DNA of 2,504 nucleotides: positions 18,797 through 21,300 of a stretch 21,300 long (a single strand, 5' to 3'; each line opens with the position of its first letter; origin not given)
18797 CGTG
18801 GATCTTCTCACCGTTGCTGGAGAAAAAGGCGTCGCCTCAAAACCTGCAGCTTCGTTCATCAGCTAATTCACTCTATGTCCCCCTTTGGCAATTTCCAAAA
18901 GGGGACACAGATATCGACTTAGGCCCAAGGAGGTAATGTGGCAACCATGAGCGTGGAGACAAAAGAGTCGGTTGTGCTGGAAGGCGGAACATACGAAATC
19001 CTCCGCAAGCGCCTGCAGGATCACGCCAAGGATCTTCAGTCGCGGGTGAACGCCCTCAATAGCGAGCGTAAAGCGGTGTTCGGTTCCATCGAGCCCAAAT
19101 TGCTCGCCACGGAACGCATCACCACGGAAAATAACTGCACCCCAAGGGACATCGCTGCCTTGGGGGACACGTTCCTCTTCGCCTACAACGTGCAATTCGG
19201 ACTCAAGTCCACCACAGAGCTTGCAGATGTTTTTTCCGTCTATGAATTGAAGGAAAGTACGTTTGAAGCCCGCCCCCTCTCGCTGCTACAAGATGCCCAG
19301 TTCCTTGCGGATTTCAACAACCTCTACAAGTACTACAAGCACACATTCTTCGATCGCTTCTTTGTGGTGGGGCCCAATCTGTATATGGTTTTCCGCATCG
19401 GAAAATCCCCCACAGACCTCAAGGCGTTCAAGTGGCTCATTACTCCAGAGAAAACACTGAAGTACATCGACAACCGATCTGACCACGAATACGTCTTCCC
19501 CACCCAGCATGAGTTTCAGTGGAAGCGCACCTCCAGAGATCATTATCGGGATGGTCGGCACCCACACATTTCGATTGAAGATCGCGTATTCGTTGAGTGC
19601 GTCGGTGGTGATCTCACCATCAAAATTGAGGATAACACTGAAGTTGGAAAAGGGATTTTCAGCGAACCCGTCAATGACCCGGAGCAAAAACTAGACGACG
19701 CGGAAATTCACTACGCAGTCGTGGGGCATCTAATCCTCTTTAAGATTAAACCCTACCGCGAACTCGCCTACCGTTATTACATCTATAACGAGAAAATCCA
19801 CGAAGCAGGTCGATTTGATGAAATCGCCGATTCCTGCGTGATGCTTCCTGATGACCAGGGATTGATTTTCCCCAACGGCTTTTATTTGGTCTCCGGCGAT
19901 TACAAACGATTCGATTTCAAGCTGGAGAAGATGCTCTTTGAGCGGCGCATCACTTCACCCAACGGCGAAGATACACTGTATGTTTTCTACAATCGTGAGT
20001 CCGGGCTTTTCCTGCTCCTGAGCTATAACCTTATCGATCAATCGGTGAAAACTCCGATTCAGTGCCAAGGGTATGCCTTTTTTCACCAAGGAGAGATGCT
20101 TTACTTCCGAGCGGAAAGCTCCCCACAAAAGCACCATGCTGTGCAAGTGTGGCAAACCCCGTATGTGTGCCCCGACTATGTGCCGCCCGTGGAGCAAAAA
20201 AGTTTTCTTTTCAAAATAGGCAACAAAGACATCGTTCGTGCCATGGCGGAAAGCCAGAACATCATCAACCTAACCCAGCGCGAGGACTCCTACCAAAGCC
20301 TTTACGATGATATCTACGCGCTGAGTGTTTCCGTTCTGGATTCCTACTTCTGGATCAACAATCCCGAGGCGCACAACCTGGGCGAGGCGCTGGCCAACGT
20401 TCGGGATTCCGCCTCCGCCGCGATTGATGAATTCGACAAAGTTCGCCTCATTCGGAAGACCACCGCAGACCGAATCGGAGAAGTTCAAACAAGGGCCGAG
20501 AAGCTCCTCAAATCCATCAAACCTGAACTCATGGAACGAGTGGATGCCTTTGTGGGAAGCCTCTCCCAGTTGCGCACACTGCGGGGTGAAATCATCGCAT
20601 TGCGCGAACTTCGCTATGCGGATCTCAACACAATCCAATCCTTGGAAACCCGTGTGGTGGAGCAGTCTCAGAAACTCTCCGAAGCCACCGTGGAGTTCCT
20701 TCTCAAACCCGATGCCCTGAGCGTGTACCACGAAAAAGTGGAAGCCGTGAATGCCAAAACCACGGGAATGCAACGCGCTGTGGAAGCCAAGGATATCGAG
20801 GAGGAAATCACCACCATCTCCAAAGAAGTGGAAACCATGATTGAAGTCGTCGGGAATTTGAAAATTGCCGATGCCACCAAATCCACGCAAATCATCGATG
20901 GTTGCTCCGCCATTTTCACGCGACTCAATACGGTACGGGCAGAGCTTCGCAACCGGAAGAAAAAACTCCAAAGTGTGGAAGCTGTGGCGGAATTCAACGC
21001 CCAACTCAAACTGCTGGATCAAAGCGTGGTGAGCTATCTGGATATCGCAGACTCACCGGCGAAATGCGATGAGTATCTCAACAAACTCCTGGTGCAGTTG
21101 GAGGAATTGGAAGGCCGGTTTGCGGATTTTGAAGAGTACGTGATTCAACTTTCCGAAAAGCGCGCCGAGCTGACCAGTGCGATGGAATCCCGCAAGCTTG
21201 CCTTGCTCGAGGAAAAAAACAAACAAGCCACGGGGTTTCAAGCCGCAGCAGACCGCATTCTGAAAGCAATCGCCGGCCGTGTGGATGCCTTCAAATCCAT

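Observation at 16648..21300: Flotillin plus an unannotated giant coiled-coil protein: candidate two-gene system missed by the ORF track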

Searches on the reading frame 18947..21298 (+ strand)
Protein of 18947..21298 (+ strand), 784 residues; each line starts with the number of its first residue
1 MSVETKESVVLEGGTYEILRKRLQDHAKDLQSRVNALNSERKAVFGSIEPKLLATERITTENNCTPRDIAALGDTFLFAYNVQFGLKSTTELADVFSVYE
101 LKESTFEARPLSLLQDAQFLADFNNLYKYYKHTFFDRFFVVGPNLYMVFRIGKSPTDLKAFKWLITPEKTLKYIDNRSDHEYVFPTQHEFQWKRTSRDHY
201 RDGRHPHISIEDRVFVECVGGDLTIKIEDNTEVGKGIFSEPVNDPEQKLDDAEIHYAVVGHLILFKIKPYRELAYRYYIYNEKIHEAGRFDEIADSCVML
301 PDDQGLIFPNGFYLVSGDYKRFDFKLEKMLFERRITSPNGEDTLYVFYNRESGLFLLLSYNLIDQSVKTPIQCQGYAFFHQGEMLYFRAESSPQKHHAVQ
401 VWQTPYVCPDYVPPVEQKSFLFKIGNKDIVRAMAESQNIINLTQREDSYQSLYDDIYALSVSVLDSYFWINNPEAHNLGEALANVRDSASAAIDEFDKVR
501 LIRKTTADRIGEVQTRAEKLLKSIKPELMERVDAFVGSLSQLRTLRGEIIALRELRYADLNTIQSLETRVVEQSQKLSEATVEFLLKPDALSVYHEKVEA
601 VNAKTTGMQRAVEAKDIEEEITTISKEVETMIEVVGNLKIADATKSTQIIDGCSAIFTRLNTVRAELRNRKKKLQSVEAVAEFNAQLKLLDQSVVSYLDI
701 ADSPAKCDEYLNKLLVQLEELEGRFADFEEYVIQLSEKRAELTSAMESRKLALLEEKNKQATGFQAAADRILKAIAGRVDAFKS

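Call 5: search_protein_families(library=pfam, proteins=[window:18947-21298:+], max_evalue=0.1)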
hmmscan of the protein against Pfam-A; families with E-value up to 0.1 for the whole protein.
window:18947-21298:+ (784 aa): 2 families
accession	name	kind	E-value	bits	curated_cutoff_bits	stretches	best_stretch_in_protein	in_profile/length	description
PF12458.13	DUF3686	-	6.4e-187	622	25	1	29-468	1-448/448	ATPase involved in DNA repair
PF25472.1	DUF7902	-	1.4e-22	80.1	26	1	589-672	1-84/85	Domain of unknown function (DUF7902)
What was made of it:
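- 20711..20962 (+): DUF7902 helical domain (residues 589-672) inside the helical rod. Pfam E 1.4e-22 (call 5).
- On DUF3686-type beta-propeller / rod / AAA+ ATPase ('DNA repair ATPase' of NCBI): PF12458, E 6.4e-187, profile positions 1-448 of 448 (call 5).
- Checked: 'No motif I can assign' is wrong, because the protein is a strong Pfam DUF3686 + DUF7902 match (call 5).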

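Call 6: search_protein_families(library=ncbifam, proteins=[window:18947-21298:+], max_evalue=0.1)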
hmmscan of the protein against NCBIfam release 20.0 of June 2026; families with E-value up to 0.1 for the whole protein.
window:18947-21298:+ (784 aa): 1 family
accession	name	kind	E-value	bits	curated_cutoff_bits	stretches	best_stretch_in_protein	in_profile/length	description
NF040788.1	S-lay_SlaB_Mtsph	equivalog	0.0031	16.5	700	1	561-650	315-402/416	S-layer protein SlaB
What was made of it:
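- Tried and rejected: The NCBIfam SlaB hit (E 0.003, 16 bits against a 700-bit cut-off) was dismissed as helical-region noise (call 6).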

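Call 12: find_homologous_proteins(query=window:18947-21298:+, max_evalue=1e-10)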
Query window:18947-21298:+ (784 aa): 473 proteins with E <= 1e-10 among 8000 candidates; the best 120 are listed.
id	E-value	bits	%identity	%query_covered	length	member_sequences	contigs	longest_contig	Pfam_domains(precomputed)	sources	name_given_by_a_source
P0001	8.8e-294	995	55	99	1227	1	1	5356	PF12458.14,PF25472.2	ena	-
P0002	6.6e-290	982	55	99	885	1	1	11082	PF12458.14,PF25472.2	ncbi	-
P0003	1.0e-289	981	56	99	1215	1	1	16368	PF12458.14,PF25472.2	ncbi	ncbi:MAG: DNA repair ATPase, partial [Planctomycetaceae bacterium]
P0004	2.4e-289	980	55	100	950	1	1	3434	PF12458.14,PF25472.2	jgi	jgi:hypothetical protein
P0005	1.5e-285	968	55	99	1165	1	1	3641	PF12458.14,PF25472.2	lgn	-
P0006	3.5e-284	963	54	98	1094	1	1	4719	PF12458.14,PF25472.2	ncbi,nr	ncbi:MAG: DNA repair ATPase, partial [Planctomycetales bacterium]|nr:DNA repair ATPase [Planctomycet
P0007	8.6e-283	958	53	99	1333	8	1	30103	PF12458.14,PF25472.2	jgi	jgi:hypothetical protein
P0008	1.7e-282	957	53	99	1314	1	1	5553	PF12458.14,PF25472.2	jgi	jgi:hypothetical protein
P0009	3.0e-279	947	54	99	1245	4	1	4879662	PF12458.14,PF25472.2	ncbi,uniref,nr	ncbi:hypothetical protein HMJ29_19870 [Hymenobacter taeanensis]|uniref:Uncharacterized protein n=1 T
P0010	5.5e-278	943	54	99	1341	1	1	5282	PF12458.14,PF25472.2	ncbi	ncbi:MAG: DNA repair ATPase, partial [Planctomycetaceae bacterium]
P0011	2.8e-277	940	55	99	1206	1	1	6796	PF12458.14,PF25472.2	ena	-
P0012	4.7e-277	939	54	99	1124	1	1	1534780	PF12458.14,PF25472.2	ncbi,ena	-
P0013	8.4e-277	939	52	99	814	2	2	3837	PF12458.14,PF25472.2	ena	-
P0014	6.5e-276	936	54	99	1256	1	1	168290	PF12458.14,PF25472.2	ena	-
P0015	8.7e-276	935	51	100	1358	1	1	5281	PF12458.14,PF00004.36,PF25472.2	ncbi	-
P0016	1.5e-275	935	52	99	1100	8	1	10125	PF12458.14,PF25472.2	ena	-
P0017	2.2e-275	934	52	99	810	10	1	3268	PF12458.14,PF25472.2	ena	-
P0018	2.8e-275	934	53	98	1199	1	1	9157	PF12458.14,PF25472.2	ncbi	ncbi:MAG: DNA repair ATPase, partial [Phycisphaerae bacterium]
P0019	3.1e-275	933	53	98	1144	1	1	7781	PF12458.14,PF25472.2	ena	-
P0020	3.4e-275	933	54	96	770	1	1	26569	PF12458.14,PF25472.2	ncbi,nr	ncbi:MAG TPA: DNA repair ATPase, partial [Planctomycetaceae bacterium]|nr:DNA repair ATPase [Plancto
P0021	9.4e-275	932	54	98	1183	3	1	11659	PF12458.14,PF25472.2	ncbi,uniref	ncbi:MAG TPA: DNA repair ATPase, partial [Hymenobacter sp.]|uniref:DNA repair ATPase n=1 Tax=Hymenob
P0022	1.3e-274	931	52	100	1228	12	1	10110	PF12458.14,PF25472.2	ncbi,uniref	ncbi:DNA repair ATPase, partial [uncultured Gimesia sp.]|uniref:DNA repair ATPase n=1 Tax=uncultured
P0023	3.3e-274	930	53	98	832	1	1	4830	PF12458.14,PF25472.2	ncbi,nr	ncbi:MAG TPA: DNA repair ATPase, partial [Thermoguttaceae bacterium]|nr:DNA repair ATPase [Thermogut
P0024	5.4e-274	929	53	99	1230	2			PF12458.14,PF25472.2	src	-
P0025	8.3e-274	929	51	99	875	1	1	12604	PF12458.14,PF25472.2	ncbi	ncbi:MAG: DNA repair ATPase, partial [Planctomycetota bacterium]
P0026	3.3e-273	927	53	99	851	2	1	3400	PF12458.14,PF25472.2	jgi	jgi:hypothetical protein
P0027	3.8e-273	927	52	99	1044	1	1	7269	PF12458.14,PF25472.2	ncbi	ncbi:MAG: DNA repair ATPase, partial [Pirellulaceae bacterium]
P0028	8.0e-273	925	52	99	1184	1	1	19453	PF12458.14,PF25472.2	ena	-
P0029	9.8e-273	925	52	98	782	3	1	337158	PF12458.14,PF25472.2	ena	-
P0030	3.1e-271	920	51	99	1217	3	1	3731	PF12458.14,PF25472.2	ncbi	-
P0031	9.0e-271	919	52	99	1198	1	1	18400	PF12458.14,PF25472.2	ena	-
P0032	2.3e-270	917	52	99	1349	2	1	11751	PF12458.14,PF00004.36,PF05496.19,PF25472.2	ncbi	ncbi:MAG: DNA repair ATPase, partial [Planctomycetota bacterium]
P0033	3.4e-270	917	51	99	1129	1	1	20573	PF12458.14,PF25472.2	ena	-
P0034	4.3e-270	916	53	100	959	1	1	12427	PF12458.14,PF25472.2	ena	-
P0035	7.6e-270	916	52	99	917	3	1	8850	PF12458.14,PF25472.2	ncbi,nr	ncbi:MAG: DNA repair ATPase, partial [Hymenobacter sp.]|nr:DNA repair ATPase [Hymenobacter sp.]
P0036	1.6e-269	915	52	99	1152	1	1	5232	PF12458.14,PF25472.2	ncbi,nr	ncbi:DNA repair ATPase, partial [Myxococcota bacterium]|nr:DNA repair ATPase [Myxococcota bacterium]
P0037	2.9e-268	910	52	100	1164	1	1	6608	PF12458.14,PF25472.2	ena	-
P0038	3.4e-268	910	52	99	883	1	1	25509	PF12458.14,PF25472.2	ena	-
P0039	5.1e-268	910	53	99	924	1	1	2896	PF12458.14,PF25472.2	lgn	-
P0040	5.4e-268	910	51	99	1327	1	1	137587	PF12458.14,PF00004.36,PF25472.2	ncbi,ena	-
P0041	1.8e-267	908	52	99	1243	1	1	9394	PF12458.14,PF25472.2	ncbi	ncbi:MAG: DNA repair ATPase, partial [Planctomycetota bacterium]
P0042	5.6e-267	906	51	99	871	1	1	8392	PF12458.14,PF25472.2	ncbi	-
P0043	5.8e-267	906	52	99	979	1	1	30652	PF12458.14,PF25472.2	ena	-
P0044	9.0e-267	905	52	99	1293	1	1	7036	PF12458.14,PF25472.2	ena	-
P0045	1.5e-266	905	52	96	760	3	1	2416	PF12458.14,PF25472.2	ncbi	ncbi:MAG: DNA repair ATPase, partial [Planctomycetota bacterium]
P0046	1.5e-266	905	52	99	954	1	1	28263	PF12458.14,PF25472.2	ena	-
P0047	4.0e-266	903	52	100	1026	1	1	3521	PF12458.14,PF25472.2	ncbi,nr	ncbi:MAG TPA: DNA repair ATPase, partial [Thermodesulfovibrionia bacterium]|nr:DNA repair ATPase [Th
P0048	5.2e-266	903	53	99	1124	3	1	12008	PF12458.14,PF25472.2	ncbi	ncbi:MAG: AAA family ATPase, partial [Bacteroidetes bacterium]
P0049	5.6e-266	903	51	99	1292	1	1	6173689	PF12458.14,PF25472.2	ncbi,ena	-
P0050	1.9e-265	901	51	100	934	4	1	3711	PF12458.14,PF25472.2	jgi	-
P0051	2.9e-265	900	52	99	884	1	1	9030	PF12458.14,PF25472.2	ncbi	ncbi:MAG: DNA repair ATPase, partial [Bacteroidota bacterium]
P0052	3.2e-265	900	52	99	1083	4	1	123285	PF12458.14,PF25472.2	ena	-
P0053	5.5e-265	900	52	99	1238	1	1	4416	PF12458.14,PF25472.2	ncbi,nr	ncbi:MAG: DNA repair ATPase, partial [Planctomycetota bacterium]|nr:DNA repair ATPase [Planctomyceto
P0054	9.6e-265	899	51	99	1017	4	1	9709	PF12458.14,PF25472.2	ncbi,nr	ncbi:MAG: DNA repair ATPase, partial [Pirellulaceae bacterium]|nr:DNA repair ATPase [Pirellulaceae b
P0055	1.2e-264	898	52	99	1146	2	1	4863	PF12458.14,PF25472.2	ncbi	-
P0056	4.4e-264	897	52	96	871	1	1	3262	PF12458.14,PF25472.2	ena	-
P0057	5.6e-264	896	53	97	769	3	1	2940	PF12458.14,PF25472.2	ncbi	ncbi:MAG: DNA repair ATPase, partial [Bacteroidota bacterium]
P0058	5.2e-263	893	49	100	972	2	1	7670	PF12458.14,PF25472.2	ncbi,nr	ncbi:MAG: AAA family ATPase, partial [Planctomycetes bacterium]|nr:AAA family ATPase [Planctomycetot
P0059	1.7e-262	891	51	100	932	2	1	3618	PF12458.14,PF25472.2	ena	-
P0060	2.1e-262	891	52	94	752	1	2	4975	PF12458.14,PF25472.2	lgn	-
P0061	2.5e-262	891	50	98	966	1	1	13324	PF12458.14,PF25472.2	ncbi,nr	ncbi:MAG: DNA repair ATPase, partial [Flavobacteriales bacterium]|nr:DNA repair ATPase [Flavobacteri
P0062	4.3e-262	890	50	100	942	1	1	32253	PF12458.14,PF25472.2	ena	-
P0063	6.9e-262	889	51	99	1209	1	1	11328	PF12458.14,PF25472.2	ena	-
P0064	9.5e-262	889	51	99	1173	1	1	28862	PF12458.14,PF25472.2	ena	-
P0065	2.0e-261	888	51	99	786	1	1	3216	PF12458.14,PF25472.2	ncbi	ncbi:MAG: DNA repair ATPase, partial [Bacteroidota bacterium]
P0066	2.4e-261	888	53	98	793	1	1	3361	PF12458.14,PF25472.2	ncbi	ncbi:MAG: DNA repair ATPase, partial [Verrucomicrobiales bacterium]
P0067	5.3e-261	886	51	99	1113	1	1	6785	PF12458.14,PF25472.2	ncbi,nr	ncbi:MAG TPA: AAA family ATPase, partial [Planctomycetaceae bacterium]|nr:AAA family ATPase [Plancto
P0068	1.2e-260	885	54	89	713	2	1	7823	PF12458.14,PF25472.2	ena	-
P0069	1.3e-260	885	50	99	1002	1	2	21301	PF12458.14,PF25472.2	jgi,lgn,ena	-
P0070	2.2e-260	884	52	99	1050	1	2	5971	PF12458.14,PF25472.2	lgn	-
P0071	2.6e-260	884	50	99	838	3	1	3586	PF12458.14,PF25472.2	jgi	-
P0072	2.8e-259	881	50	99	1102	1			PF12458.14,PF25472.2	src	-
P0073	2.9e-259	881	49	99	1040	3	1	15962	PF12458.14,PF25472.2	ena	-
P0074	4.4e-259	880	54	91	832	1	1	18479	PF12458.14,PF25472.2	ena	-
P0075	4.4e-259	880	50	99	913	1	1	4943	PF12458.14,PF25472.2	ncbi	ncbi:MAG: DNA repair ATPase, partial [Cyclobacteriaceae bacterium]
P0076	4.8e-259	880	50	99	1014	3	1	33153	PF12458.14,PF00512.32,PF25472.2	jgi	-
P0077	8.2e-259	879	50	100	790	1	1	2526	PF12458.14,PF25472.2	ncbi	ncbi:MAG: AAA family ATPase, partial [Bacteroidetes bacterium]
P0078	9.2e-259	879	50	99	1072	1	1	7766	PF12458.14,PF25472.2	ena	-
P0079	1.3e-258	878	50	99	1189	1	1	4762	PF12458.14,PF25472.2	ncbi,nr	ncbi:MAG: DNA repair ATPase, partial [Phaeodactylibacter sp.]|nr:DNA repair ATPase [Phaeodactylibact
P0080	1.4e-258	878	49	96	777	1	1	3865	PF12458.14,PF25472.2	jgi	jgi:hypothetical protein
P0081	1.8e-258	878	51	98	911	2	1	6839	PF12458.14,PF25472.2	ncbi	ncbi:MAG: DNA repair ATPase, partial [Verrucomicrobiota bacterium]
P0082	2.0e-258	878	50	100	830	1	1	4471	PF12458.14,PF25472.2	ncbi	ncbi:MAG: DNA repair ATPase, partial [Catalinimonas sp.]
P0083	2.7e-258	877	50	99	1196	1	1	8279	PF12458.14,PF25472.2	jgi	-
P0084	3.8e-258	877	51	99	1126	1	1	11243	PF12458.14,PF25472.2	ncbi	ncbi:MAG: DNA repair ATPase, partial [Bacteroidia bacterium]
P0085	4.8e-258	877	51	99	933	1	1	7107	PF12458.14,PF25472.2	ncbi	-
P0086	9.6e-258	876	51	99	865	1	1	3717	PF12458.14,PF25472.2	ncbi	ncbi:MAG: DNA repair ATPase, partial [Verrucomicrobiota bacterium]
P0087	1.5e-257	875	50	99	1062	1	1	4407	PF12458.14,PF25472.2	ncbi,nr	ncbi:MAG TPA: DNA repair ATPase, partial [Clostridia bacterium]|nr:DNA repair ATPase [Clostridia bac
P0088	3.0e-257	874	51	98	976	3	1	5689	PF12458.14,PF25472.2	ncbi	ncbi:MAG: DNA repair ATPase, partial [Akkermansiaceae bacterium]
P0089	1.3e-256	872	50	99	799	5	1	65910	PF12458.14,PF25472.2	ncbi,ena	-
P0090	2.2e-256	871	51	99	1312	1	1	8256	PF12458.14,PF25472.2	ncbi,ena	-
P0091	5.1e-256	870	51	99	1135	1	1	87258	PF12458.14,PF25472.2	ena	-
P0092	1.3e-255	869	51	99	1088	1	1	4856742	PF12458.14,PF25472.2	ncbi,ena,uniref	ncbi:DNA repair ATPase [Reichenbachiella sp.]|uniref:DNA repair ATPase n=1 Tax=Reichenbachiella sp. 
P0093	1.3e-255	869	51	98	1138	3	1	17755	PF12458.14,PF25472.2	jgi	jgi:hypothetical protein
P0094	1.5e-255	868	50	99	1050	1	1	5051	PF12458.14,PF25472.2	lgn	-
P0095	2.0e-255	868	51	99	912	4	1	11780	PF12458.14,PF25472.2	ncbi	ncbi:MAG: hypothetical protein ACI8XO_001928, partial [Verrucomicrobiales bacterium]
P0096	2.3e-255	868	50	99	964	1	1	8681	PF12458.14,PF25472.2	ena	-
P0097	1.3e-254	865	50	100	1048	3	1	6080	PF12458.14,PF25472.2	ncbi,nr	ncbi:MAG: DNA repair ATPase [Saprospiraceae bacterium]|nr:DNA repair ATPase [Saprospiraceae bacteriu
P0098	1.7e-254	865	49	98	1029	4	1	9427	PF12458.14,PF25472.2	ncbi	ncbi:MAG TPA: DNA repair ATPase, partial [Prosthecobacter sp.]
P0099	1.8e-254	865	51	100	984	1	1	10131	PF12458.14,PF25472.2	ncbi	ncbi:MAG: DNA repair ATPase, partial [Puniceicoccales bacterium]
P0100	6.2e-254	863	53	89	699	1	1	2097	PF12458.14,PF25472.2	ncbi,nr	ncbi:MAG: DNA repair ATPase, partial [Hymenobacteraceae bacterium]|nr:DNA repair ATPase [Hymenobacte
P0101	4.5e-253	860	50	99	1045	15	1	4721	PF16533.11,PF12458.14,PF25472.2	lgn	-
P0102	5.4e-253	860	49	100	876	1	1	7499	PF12458.14,PF25472.2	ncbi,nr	ncbi:MAG TPA: DNA repair ATPase, partial [Gillisia sp.]|nr:DNA repair ATPase [Gillisia sp.]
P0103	9.6e-253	859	51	96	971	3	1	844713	PF12458.14,PF25472.2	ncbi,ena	-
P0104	3.0e-252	857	50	99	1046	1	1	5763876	PF12458.14,PF25472.2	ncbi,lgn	ncbi:MAG: DNA repair ATPase [Saprospiraceae bacterium]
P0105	5.2e-252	857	49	98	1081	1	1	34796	PF12458.14,PF25472.2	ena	-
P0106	6.5e-252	856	50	99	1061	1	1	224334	PF12458.14,PF25472.2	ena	-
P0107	2.7e-251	854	51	99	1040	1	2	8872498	PF12458.14,PF25472.2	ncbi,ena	-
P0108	3.2e-251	854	50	99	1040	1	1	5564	PF12458.14,PF25472.2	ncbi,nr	ncbi:MAG: DNA repair ATPase, partial [Lewinella sp.]|nr:DNA repair ATPase [Lewinella sp.]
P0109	5.2e-251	853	51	99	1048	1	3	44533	PF12458.14,PF25472.2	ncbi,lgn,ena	-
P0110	5.8e-251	853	50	99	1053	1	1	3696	PF12458.14,PF25472.2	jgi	-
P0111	1.2e-250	852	50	99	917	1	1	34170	PF12458.14,PF25472.2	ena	-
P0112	1.7e-250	852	50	100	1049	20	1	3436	PF12458.14,PF25472.2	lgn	-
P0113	3.9e-250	850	50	99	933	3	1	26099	PF12458.14,PF25472.2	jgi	-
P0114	3.9e-250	850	51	99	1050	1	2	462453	PF12458.14,PF25472.2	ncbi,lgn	-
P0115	4.5e-250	850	48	100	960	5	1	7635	PF12458.14,PF25472.2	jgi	jgi:hypothetical protein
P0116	1.7e-249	848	50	99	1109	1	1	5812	PF12458.14,PF25472.2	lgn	-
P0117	1.1e-248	846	49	99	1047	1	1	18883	PF12458.14,PF25472.2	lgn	-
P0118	1.5e-248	845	49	99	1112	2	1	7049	PF12458.14,PF25472.2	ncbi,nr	ncbi:MAG: DNA repair ATPase, partial [Candidatus Hydrogenedentes bacterium]|nr:DNA repair ATPase [Ca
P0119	1.8e-248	845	50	98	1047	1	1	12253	PF12458.14,PF25472.2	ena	-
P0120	2.6e-248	844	47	100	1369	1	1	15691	PF12458.14,PF00004.36,PF25472.2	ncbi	ncbi:MAG: DNA repair ATPase, partial [Bacteroidota bacterium]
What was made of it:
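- The names are 'ATPase involved in DNA repair' and 'DNA repair ATPase' (calls 5, 12).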

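Call 15: find_related_loci(query=A1, collection=genome_contigs, flank=10000)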
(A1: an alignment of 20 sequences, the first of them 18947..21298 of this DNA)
Query A1 (784 aa) in genome_contigs; peptide patterns used: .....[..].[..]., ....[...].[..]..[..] (x = any residue, [..] = any of these).
599 stretches matched a pattern (row limit reached: there are more); 586 encode a relative of the query (tblastn E <= 1e-3); the best 80 are kept; 80 distinct loci.
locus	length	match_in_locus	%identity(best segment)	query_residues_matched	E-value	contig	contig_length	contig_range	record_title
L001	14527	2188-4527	54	4-784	0e+0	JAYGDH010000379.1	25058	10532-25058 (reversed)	MAG: Pirellulaceae bacterium isolate OC3_3000m_MAG_123 OC3_3000m_contig_29295, whole genome shotgun sequence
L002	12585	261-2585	53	9-784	0e+0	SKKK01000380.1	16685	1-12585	MAG: Planctomycetaceae bacterium isolate CSSed162cmA_153 CSSed16-2cmA-8530, whole genome shotgun sequence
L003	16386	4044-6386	52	4-784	0e+0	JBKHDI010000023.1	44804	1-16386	MAG: Phycisphaerae bacterium isolate D1M03_8 NODE_256_length_44804_cov_10.685177, whole genome shotgun sequence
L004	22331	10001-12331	54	7-784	0e+0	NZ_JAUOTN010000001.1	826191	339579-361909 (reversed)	Pontibacter coccineus strain BT731 NODE_1_length_826191_cov_40.291961, whole genome shotgun sequence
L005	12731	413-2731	54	11-784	0e+0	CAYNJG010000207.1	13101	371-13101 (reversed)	MAG TPA_asm: uncultured Pirellulaceae bacterium isolate SRP114822_co2_77 genome assembly, contig: NODE_3788_length_13101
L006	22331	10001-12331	54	7-784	0e+0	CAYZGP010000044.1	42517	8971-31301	MAG TPA_asm: uncultured Pirellulaceae bacterium isolate SRP114822_co2_89 genome assembly, contig: NODE_748_length_42517_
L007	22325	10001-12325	53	9-784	0e+0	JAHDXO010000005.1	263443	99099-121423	MAG: Pirellulaceae bacterium isolate PLA7 NODE_117_length_263443_cov_10.277165, whole genome shotgun sequence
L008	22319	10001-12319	53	7-779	0e+0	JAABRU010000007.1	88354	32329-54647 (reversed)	MAG: Desulfobacteraceae bacterium isolate S08.Bin136 Scaffold_39, whole genome shotgun sequence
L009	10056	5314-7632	53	11-784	0e+0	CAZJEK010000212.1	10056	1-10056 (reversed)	MAG TPA_asm: uncultured Pirellulaceae bacterium isolate SRP334346_co1_189 genome assembly, contig: NODE_5316_length_1005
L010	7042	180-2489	53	10-779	0e+0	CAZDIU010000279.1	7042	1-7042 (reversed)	MAG TPA_asm: uncultured Desulfobacterales bacterium isolate binchicken_co168_310 genome assembly, contig: NODE_16516_len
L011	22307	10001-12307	54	11-779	0e+0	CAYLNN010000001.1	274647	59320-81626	MAG TPA_asm: uncultured Hymenobacter sp. isolate binchicken_co183_67 genome assembly, contig: NODE_49_length_274647_cov_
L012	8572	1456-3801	52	1-784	0e+0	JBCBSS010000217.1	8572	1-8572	MAG: Bacteroidota bacterium isolate J06638_29 NODE_217_length_8572_cov_9.057092, whole genome shotgun sequence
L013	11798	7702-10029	52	7-784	0e+0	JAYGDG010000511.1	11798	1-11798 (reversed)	MAG: Pirellulaceae bacterium isolate OC3_2000m_MAG_142 OC3_2000m_contig_122595, whole genome shotgun sequence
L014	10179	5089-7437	53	2-784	0e+0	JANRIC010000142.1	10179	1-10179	MAG: Microscillaceae bacterium isolate bins.15 k141_2542415, whole genome shotgun sequence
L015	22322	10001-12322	53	8-782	0e+0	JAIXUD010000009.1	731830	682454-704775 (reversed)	MAG: Sphingobacteriales bacterium isolate D1_MAG_00006 pond_D1_MAG_00006_000000000010, whole genome shotgun sequence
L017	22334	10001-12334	53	4-783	0e+0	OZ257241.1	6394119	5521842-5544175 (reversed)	MAG: Roseivirga sp. isolate 41ee1c54-7d41-4592-86ce-9a47ec6e0262 genome assembly, chromosome: 1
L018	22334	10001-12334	53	6-784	0e+0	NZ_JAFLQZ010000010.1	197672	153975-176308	Hymenobacter telluris strain BT186 NODE_10_length_197672_cov_19.572651, whole genome shotgun sequence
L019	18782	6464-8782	52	11-784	0e+0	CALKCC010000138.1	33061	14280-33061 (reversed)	MAG: uncultured Pirellulaceae bacterium isolate S1_Bin_METABAT__33_1 genome assembly, contig: c_000000979735, whole geno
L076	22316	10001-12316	51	11-779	0e+0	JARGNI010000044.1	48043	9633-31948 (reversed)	MAG: Verrucomicrobiales bacterium isolate bin_ak_oxhcr2.025 NODE_603_length_48043_cov_135.658665, whole genome shotgun s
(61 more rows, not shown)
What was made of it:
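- Patchy distribution across phyla with high identity suggests horizontal transfer (calls 12, 15).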
